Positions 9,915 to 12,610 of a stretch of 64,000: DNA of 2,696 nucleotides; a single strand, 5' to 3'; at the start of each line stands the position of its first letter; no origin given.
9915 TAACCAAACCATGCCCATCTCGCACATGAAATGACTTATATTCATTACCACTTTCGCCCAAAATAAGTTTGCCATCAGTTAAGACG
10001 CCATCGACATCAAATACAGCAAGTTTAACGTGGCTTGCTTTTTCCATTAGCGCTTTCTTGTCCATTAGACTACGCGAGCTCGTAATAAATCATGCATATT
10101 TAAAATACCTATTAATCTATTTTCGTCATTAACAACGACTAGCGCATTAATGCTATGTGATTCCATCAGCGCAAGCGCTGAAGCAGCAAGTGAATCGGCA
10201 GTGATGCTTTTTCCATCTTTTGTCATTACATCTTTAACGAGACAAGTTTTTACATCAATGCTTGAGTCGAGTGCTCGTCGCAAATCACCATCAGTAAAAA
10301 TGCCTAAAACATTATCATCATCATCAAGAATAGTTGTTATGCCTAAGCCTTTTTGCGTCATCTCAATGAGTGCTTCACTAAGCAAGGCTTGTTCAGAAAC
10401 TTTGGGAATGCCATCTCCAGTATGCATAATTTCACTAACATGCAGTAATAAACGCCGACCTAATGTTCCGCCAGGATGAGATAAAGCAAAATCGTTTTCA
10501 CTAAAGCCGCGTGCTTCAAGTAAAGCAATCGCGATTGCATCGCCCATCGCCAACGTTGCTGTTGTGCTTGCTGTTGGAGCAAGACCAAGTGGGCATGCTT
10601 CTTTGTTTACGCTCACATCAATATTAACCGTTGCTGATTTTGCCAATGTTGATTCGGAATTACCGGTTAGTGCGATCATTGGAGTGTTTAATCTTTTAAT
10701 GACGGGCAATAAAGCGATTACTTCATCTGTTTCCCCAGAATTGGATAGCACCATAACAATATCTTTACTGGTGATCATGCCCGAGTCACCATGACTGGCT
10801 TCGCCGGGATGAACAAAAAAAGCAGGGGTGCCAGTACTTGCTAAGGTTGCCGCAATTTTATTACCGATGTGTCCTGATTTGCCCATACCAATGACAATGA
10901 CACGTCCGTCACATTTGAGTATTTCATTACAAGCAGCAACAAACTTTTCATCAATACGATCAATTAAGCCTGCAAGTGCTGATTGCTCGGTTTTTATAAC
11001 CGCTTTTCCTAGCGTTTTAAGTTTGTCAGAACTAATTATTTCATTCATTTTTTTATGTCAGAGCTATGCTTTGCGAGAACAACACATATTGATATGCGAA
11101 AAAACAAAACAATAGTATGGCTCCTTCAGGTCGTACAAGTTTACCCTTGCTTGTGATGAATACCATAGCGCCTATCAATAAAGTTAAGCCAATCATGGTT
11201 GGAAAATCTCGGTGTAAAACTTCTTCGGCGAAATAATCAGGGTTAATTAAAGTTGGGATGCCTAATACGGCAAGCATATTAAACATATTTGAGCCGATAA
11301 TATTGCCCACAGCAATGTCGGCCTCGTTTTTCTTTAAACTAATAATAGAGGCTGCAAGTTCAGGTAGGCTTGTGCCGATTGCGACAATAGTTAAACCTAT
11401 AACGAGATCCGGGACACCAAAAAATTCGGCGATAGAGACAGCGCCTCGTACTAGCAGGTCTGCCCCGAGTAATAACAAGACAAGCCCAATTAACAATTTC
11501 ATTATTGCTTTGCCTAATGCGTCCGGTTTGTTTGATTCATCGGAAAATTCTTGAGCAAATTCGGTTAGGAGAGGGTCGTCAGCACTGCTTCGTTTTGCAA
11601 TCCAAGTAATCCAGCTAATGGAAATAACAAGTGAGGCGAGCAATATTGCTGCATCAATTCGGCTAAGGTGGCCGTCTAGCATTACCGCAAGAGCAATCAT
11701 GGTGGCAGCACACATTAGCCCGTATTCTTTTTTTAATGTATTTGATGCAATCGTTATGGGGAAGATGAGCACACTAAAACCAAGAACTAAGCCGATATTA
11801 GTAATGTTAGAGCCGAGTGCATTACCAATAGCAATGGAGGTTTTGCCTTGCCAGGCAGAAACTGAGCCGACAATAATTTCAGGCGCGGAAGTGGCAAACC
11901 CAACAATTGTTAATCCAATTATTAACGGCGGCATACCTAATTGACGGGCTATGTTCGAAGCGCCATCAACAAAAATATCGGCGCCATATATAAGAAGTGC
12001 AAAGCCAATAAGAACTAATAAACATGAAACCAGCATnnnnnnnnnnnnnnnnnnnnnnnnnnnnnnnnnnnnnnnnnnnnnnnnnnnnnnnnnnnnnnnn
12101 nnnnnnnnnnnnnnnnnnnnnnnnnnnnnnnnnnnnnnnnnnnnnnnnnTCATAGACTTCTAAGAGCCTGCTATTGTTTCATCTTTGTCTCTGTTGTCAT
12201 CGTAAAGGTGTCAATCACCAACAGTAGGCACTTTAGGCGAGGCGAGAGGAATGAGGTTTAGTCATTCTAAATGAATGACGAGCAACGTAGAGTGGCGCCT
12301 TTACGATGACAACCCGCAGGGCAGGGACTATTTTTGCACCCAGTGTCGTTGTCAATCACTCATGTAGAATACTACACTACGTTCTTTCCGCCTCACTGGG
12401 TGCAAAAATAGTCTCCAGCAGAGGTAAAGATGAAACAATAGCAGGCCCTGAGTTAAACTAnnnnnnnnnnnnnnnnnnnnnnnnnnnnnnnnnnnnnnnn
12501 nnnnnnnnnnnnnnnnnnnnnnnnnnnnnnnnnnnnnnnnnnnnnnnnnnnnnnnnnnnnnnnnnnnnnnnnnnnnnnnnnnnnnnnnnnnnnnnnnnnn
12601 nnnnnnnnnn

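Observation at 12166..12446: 281-bp nested inverted-repeat element between yrbG and amgK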

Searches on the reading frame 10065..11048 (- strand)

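Call 13: search_protein_families(library=ncbifam, proteins=[window:10065-11048:-])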
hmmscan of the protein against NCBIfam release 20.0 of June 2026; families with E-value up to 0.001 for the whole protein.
window:10065-11048:- (327 aa): 32 families (the best 25 are shown)
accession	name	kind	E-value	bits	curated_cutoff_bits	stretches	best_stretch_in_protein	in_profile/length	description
NF008141.0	PRK10892.1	equivalog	1.6e-135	451.6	505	1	10-327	12-328/328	arabinose-5-phosphate isomerase KdsD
TIGR00393.1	kpsF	subfamily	6.4e-109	363.7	203.7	1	48-317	1-268/268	KpsF/GutQ family sugar-phosphate isomerase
NF008581.0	PRK11543.1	equivalog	1.3e-104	349.6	481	1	7-326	2-320/321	arabinose-5-phosphate isomerase GutQ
NF008590.0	PRK11557.1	equivalog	3.3e-14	53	355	1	2-178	87-261/282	MurR/RpiR family transcriptional regulator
TIGR03127.2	RuMP_HxlB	equivalog_domain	2.9e-13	50.1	160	1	26-191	9-174/178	6-phospho-3-hexuloisomerase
NF041552.1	TF_PrdR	equivalog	7.6e-11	41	795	1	203-322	7-122/577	sigma-54 dependent transcriptional regulator PrdR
NF041755.1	RuMP_HxlAB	equivalog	1.9e-10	40.2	500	1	24-191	223-387/391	bifunctional 3-hexulose-6-phosphate synthase/6-phospho-3-hexuloisomerase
NF010701.0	PRK14101.1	equivalog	7.3e-09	34.4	920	1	8-146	429-566/638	bifunctional transcriptional regulator/glucokinase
NF040776.2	AlsR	equivalog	8.1e-09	34.8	400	1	88-178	170-258/279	transcriptional repressor AlsR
NF009222.0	PRK12570.1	subfamily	3.4e-08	32.7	255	1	92-151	136-195/307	N-acetylmuramic acid 6-phosphate etherase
NF001484.0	PRK00331.1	subfamily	3.9e-08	32.1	381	1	39-184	279-420/601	isomerizing glutamine--fructose-6-phosphate transaminase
NF003915.0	PRK05441.1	subfamily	1.1e-07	31.1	168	1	91-151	128-188/300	N-acetylmuramic acid 6-phosphate etherase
NF011440.0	PRK14869.1-2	equivalog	1.3e-07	30.7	746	1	269-324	67-122/541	putative manganese-dependent inorganic diphosphatase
TIGR00274.1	TIGR00274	equivalog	1.9e-07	30.4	302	1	91-152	123-184/291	N-acetylmuramic acid 6-phosphate etherase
TIGR01302.1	IMP_dehydrog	equivalog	2.1e-07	30.2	481.5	1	229-325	105-200/450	IMP dehydrogenase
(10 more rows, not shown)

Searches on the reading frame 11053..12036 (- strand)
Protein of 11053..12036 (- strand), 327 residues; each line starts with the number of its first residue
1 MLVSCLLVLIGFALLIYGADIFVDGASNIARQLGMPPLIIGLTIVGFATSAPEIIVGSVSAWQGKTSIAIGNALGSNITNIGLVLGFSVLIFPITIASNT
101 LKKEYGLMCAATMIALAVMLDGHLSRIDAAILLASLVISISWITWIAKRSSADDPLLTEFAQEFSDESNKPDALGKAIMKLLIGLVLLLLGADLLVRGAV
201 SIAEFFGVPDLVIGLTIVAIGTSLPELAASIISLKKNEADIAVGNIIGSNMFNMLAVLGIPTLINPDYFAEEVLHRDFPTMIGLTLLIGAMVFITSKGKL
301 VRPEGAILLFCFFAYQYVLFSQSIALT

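Call 13: search_protein_families(library=ncbifam, proteins=[window:11053-12036:-])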
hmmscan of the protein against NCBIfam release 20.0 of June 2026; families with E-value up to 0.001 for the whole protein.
window:11053-12036:- (327 aa): 6 families
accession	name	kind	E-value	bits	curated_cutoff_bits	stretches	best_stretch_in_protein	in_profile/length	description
NF008005.0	PRK10734.1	equivalog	1.7e-82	277.2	432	1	1-324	1-321/325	calcium/sodium antiporter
TIGR00367.1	TIGR00367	hypoth_equivalog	3.7e-76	256.2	179.65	1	3-315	3-312/312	calcium/sodium antiporter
TIGR00846.1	caca2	superfamily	1.2e-17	63.8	317.45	2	167-319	217-371/372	calcium/proton exchanger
TIGR00927.1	2A1904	subfamily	9.5e-15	53.4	710.1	2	191-263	1061-1133/1209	K+-dependent Na+/Ca+ exchanger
TIGR00378.1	cax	equivalog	2.1e-13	50.2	211.15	2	159-310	188-339/349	calcium/proton exchanger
TIGR00845.1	caca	equivalog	1.4e-09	36.3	679.85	1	181-271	757-843/921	sodium/calcium exchanger 1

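Call 42: find_encoding_contigs(protein=window:11053-12036:-, flank=6000, max_places=6)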
Protein window:11053-12036:- (327 aa): 1 contig read that carries it; 1 place shown.
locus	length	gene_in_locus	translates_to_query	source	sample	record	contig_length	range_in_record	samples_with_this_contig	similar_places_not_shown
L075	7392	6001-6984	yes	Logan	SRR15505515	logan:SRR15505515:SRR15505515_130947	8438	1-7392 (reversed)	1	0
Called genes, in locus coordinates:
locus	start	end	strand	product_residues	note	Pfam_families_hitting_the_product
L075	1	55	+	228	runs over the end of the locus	PF13353:Fer4_12 (weak), PF04055:Radical_SAM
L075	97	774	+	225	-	PF06508:QueC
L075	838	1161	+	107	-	-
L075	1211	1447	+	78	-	PF18918:DUF5669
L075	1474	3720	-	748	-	PF00497:SBP_bac_3, PF01464:SLT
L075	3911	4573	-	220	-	PF00483:NTP_transferase, PF01128:IspD (weak), PF12804:NTP_transf_3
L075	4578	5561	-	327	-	PF01636:APH, PF02958:EcKL (weak)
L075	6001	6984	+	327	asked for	PF01699:Na_Ca_ex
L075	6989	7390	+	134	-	?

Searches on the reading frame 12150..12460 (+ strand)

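Call 32: search_protein_families(library=pfam, proteins=[L051:2634-3989:-, L051:4232-4435:+, L051:6861-7616:-])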
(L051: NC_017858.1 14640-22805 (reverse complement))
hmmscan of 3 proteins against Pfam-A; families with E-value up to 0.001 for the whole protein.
L051:2634-3989:- (451 aa): 1 family
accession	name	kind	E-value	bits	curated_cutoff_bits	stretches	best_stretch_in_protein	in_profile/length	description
PF04610.19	TrbL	-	1.4e-16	61.4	25.9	1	17-104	126-215/215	TrbL/VirB6 plasmid conjugal transfer protein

L051:4232-4435:+ (67 aa): 1 family
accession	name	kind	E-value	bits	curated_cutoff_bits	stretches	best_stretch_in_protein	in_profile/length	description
PF04324.20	Fer2_BFD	-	5.7e-13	49.4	26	1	14-63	1-50/50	BFD-like [2Fe-2S] binding domain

L051:6861-7616:- (251 aa): 1 family
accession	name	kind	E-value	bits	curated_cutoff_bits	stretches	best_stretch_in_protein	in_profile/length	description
PF07264.17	EI24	-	2.1e-41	142.7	32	1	10-226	19-199/199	Sulfate transporter CysZ/Etoposide-induced protein 2.4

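Call 57: find_homologous_proteins(query=L051:4497-6545:-, max_evalue=1e-100)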
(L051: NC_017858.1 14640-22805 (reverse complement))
Query L051:4497-6545:- (682 aa): 1719 proteins with E <= 1e-100 among 8000 candidates; the best 120 are listed.
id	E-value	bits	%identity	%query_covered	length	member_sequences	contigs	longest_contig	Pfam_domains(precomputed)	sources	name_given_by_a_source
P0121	0.0e+0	1542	100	100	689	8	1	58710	PF07715.21,PF00593.31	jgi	jgi:Fe(3+) dicitrate transport protein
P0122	0.0e+0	1428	91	100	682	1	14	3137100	PF07715.21,PF00593.31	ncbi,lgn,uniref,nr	ncbi:TonB-dependent siderophore receptor [Methylophaga nitratireducenticrescens]|uniref:TonB-depende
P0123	0.0e+0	1397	91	97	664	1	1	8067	PF07715.21,PF00593.31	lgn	-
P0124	0.0e+0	1396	89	100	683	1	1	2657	PF07715.21,PF00593.31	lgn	-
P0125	0.0e+0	1384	88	100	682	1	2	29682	PF07715.21,PF00593.31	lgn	-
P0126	0.0e+0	1383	88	100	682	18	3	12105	PF07715.21,PF00593.31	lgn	-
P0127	0.0e+0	1383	88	100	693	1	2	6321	PF07715.21,PF00593.31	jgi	jgi:Fe(3+) dicitrate transport protein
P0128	0.0e+0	1375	88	100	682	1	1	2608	PF07715.21,PF00593.31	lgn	-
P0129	0.0e+0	1357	86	100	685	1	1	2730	PF07715.21,PF00593.31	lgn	-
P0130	0.0e+0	1348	86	100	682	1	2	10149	PF07715.21,PF00593.31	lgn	-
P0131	0.0e+0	1347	86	100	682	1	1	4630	PF07715.21,PF00593.31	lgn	-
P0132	0.0e+0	1333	85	100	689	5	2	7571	PF07715.21,PF00593.31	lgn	-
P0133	0.0e+0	1329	85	100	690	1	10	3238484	PF07715.21,PF00593.31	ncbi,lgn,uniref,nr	ncbi:TonB-dependent receptor family protein [Methylophaga nitratireducenticrescens]|uniref:TonB-depe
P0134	0.0e+0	1285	82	100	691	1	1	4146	PF07715.21,PF00593.31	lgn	-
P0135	0.0e+0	1276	81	99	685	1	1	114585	PF07715.21,PF00593.31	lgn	-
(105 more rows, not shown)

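Call 58: find_encoding_contigs(protein=P0122, flank=6000, max_places=4)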
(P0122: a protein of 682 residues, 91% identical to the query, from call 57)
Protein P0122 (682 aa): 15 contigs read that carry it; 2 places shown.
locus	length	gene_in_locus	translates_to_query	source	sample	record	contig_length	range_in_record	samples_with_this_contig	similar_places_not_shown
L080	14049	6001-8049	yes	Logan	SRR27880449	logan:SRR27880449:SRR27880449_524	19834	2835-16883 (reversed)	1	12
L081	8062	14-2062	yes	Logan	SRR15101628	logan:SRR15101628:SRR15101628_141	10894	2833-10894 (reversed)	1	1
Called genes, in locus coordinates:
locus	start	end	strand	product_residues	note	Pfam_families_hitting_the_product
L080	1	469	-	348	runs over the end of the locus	PF02885:Glycos_trans_3N, PF00591:Glycos_transf_3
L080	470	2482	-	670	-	PF22745:Nlig-Ia, PF01653:DNA_ligase_aden, PF03120:OB_DNA_ligase, PF03119:DNA_ligase_ZBD, PF14520:HHH_5 (weak), PF12826:HHH_2, PF00533:BRCT, PF12738:PTCB-BRCT (faint)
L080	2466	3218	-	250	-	PF04354:ZipA_C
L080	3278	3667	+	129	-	PF14489:QueF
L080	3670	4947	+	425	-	PF00370:FGGY_N, PF02782:FGGY_C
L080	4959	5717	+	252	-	PF07264:EI24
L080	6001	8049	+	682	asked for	PF07715:Plug, PF00593:TonB_dep_Rec_b-barrel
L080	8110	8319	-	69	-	PF04324:Fer2_BFD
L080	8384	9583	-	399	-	PF00155:Aminotran_1_2, PF00266:Aminotran_5 (weak), PF01053:Cys_Met_Meta_PP, PF04864:Alliinase_C (weak)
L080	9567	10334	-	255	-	PF00702:Hydrolase, PF13419:HAD_2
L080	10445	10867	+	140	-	PF21157:DksA_N, PF01258:zf-dskA_traR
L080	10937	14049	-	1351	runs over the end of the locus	PF27051:TamB_N, PF04357:TamB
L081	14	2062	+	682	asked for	PF07715:Plug, PF00593:TonB_dep_Rec_b-barrel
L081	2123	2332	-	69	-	PF04324:Fer2_BFD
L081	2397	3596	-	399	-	PF00155:Aminotran_1_2, PF00266:Aminotran_5 (weak), PF01053:Cys_Met_Meta_PP, PF04864:Alliinase_C (weak)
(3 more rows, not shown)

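Call 59: find_encoding_contigs(protein=P0133, flank=6000, max_places=4)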
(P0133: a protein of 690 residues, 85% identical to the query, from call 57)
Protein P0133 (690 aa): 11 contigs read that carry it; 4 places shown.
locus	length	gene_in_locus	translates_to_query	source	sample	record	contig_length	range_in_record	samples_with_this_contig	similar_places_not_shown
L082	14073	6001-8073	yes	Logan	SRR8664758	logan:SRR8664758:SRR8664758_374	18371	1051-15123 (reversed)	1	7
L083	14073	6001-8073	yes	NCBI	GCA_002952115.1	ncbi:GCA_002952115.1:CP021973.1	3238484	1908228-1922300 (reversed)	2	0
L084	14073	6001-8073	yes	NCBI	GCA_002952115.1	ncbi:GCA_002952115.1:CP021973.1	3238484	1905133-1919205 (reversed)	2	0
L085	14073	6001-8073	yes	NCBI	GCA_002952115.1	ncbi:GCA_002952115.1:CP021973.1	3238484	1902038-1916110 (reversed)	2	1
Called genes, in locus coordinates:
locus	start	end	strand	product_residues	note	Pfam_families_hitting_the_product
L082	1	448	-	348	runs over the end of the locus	PF02885:Glycos_trans_3N, PF00591:Glycos_transf_3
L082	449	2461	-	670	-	PF22745:Nlig-Ia, PF01653:DNA_ligase_aden, PF03120:OB_DNA_ligase, PF03119:DNA_ligase_ZBD, PF14520:HHH_5 (weak), PF12826:HHH_2, PF00533:BRCT, PF12738:PTCB-BRCT (weak)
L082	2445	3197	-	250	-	PF04354:ZipA_C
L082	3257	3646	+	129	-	PF14489:QueF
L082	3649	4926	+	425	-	PF00370:FGGY_N, PF02782:FGGY_C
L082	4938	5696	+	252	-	PF07264:EI24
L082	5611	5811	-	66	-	-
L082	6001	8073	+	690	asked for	PF07715:Plug, PF00593:TonB_dep_Rec_b-barrel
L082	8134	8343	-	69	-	PF04324:Fer2_BFD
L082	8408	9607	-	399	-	PF00155:Aminotran_1_2, PF00266:Aminotran_5 (weak), PF01053:Cys_Met_Meta_PP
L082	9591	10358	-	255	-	PF00702:Hydrolase, PF13419:HAD_2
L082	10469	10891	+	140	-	PF21157:DksA_N, PF01258:zf-dskA_traR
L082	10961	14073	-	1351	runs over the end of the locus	PF27051:TamB_N, PF04357:TamB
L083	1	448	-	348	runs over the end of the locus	PF02885:Glycos_trans_3N, PF00591:Glycos_transf_3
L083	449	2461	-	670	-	PF22745:Nlig-Ia, PF01653:DNA_ligase_aden, PF03120:OB_DNA_ligase, PF03119:DNA_ligase_ZBD, PF14520:HHH_5 (weak), PF12826:HHH_2, PF00533:BRCT, PF12738:PTCB-BRCT (weak)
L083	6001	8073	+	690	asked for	PF07715:Plug, PF00593:TonB_dep_Rec_b-barrel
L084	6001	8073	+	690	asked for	PF07715:Plug, PF00593:TonB_dep_Rec_b-barrel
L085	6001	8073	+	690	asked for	PF07715:Plug, PF00593:TonB_dep_Rec_b-barrel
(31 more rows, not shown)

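Call 68: find_encoding_contigs(protein=P0121, flank=10000, max_places=6)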
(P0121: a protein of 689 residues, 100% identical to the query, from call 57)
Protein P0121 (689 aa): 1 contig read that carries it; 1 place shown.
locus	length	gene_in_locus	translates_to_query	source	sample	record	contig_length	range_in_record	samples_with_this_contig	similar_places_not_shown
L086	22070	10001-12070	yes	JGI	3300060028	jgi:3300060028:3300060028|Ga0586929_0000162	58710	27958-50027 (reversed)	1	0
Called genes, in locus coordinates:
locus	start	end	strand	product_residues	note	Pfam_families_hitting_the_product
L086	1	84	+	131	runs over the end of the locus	PF13442:Cytochrome_CBB3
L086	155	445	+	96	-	-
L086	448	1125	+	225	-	PF00072:Response_reg, PF00486:Trans_reg_C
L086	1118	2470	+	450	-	PF26769:HAMP_PhoQ, PF02518:HATPase_c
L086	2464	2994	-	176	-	PF04751:DarP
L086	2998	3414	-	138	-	PF01894:YjbQ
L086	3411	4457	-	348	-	PF02885:Glycos_trans_3N, PF00591:Glycos_transf_3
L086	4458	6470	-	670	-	PF22745:Nlig-Ia, PF01653:DNA_ligase_aden, PF03120:OB_DNA_ligase, PF03119:DNA_ligase_ZBD, PF14520:HHH_5 (weak), PF12826:HHH_2, PF00533:BRCT, PF12738:PTCB-BRCT (weak)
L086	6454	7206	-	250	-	PF04354:ZipA_C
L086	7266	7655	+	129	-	PF14489:QueF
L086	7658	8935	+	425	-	PF00370:FGGY_N, PF02782:FGGY_C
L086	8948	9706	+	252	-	PF07264:EI24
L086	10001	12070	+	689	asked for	PF07715:Plug, PF00593:TonB_dep_Rec_b-barrel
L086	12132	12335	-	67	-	PF04324:Fer2_BFD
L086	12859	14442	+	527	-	PF04349:MdoG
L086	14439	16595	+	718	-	PF00535:Glycos_transf_2 (weak), PF13506:Glyco_transf_21 (weak), PF13632:Glyco_trans_2_3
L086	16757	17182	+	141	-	PF00571:CBS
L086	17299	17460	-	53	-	-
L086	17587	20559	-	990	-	PF13700:DUF4158, PF01526:DDE_Tnp_Tn3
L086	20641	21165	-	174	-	PF04116:FA_hydroxylase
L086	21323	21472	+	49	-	-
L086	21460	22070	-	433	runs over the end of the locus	PF02812:ELFV_dehydrog_N, PF00208:ELFV_dehydrog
